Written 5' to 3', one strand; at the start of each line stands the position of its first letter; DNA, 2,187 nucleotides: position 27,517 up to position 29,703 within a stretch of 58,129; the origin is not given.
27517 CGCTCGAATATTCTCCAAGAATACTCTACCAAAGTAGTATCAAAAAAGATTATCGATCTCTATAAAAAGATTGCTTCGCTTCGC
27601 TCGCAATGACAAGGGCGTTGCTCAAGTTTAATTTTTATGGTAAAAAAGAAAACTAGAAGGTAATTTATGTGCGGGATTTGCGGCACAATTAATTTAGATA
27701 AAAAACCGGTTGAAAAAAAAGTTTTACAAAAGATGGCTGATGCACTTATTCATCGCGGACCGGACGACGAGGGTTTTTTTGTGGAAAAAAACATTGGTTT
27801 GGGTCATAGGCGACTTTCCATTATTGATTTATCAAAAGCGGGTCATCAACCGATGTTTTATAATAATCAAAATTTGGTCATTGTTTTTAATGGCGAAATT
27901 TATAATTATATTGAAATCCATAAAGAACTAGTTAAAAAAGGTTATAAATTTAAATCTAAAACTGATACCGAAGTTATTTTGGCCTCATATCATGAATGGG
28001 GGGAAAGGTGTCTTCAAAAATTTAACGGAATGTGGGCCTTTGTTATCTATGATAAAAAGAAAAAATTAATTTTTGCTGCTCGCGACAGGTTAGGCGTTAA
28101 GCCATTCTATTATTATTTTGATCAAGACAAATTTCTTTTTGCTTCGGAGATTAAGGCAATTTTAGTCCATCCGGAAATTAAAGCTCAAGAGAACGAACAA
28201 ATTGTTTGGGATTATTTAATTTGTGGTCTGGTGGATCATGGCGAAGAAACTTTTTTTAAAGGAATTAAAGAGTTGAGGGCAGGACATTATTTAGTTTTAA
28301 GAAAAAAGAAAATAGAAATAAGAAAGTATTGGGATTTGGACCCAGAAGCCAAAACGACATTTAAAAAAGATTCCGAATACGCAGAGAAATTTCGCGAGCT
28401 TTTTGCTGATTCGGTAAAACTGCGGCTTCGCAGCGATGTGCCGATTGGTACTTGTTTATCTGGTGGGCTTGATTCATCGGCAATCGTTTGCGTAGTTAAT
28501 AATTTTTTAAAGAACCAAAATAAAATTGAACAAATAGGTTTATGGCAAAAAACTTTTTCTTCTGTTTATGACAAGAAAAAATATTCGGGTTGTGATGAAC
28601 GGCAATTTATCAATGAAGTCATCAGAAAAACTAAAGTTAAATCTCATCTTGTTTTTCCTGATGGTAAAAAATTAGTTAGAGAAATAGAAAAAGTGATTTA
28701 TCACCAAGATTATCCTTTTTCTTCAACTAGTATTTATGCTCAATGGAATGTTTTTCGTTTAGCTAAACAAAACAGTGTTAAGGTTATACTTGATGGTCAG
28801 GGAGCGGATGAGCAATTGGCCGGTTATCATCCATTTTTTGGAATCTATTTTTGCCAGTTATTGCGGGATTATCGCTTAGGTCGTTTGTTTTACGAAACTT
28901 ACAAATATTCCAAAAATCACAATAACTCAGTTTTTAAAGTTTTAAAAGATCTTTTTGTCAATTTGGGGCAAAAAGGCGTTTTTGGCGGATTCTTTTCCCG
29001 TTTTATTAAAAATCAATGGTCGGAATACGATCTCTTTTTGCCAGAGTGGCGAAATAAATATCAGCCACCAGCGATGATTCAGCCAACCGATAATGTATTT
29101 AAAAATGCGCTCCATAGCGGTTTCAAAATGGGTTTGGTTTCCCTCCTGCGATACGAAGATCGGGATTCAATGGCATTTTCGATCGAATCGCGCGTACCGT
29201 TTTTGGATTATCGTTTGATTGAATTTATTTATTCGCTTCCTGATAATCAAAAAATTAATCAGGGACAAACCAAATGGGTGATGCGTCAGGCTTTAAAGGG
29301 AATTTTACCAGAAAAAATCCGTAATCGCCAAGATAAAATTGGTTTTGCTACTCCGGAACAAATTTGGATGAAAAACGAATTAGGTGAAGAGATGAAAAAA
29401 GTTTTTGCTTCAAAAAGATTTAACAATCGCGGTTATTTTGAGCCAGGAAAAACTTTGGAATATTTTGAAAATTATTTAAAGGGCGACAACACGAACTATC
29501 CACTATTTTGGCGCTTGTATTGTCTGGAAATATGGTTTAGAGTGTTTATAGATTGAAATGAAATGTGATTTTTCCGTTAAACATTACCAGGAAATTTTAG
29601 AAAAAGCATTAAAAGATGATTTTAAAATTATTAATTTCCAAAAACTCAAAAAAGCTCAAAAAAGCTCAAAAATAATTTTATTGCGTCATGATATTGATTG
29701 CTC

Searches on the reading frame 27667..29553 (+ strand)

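Call 39: search_protein_families(library=pfam, proteins=[window:27667-29553:+], max_evalue=0.1)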
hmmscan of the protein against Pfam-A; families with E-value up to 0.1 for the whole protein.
window:27667-29553:+ (629 aa): 5 families
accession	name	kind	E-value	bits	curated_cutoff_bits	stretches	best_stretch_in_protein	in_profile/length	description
PF00733.27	Asn_synthase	-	2.4e-72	245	21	1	241-625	1-354/354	Asparagine synthase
PF13537.11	GATase_7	-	1.6e-48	164.2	25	1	47-166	1-122/123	Glutamine amidotransferase domain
PF13522.11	GATase_6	-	9.2e-46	155.5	27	1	32-161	1-130/130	Glutamine amidotransferase domain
PF12481.13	DUF3700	-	2.8e-07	30.7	27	1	59-162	66-172/228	Aluminium induced protein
PF10654.15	DUF2481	-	0.059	13.9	27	0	277-316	36-75/126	Protein of unknown function (DUF2481)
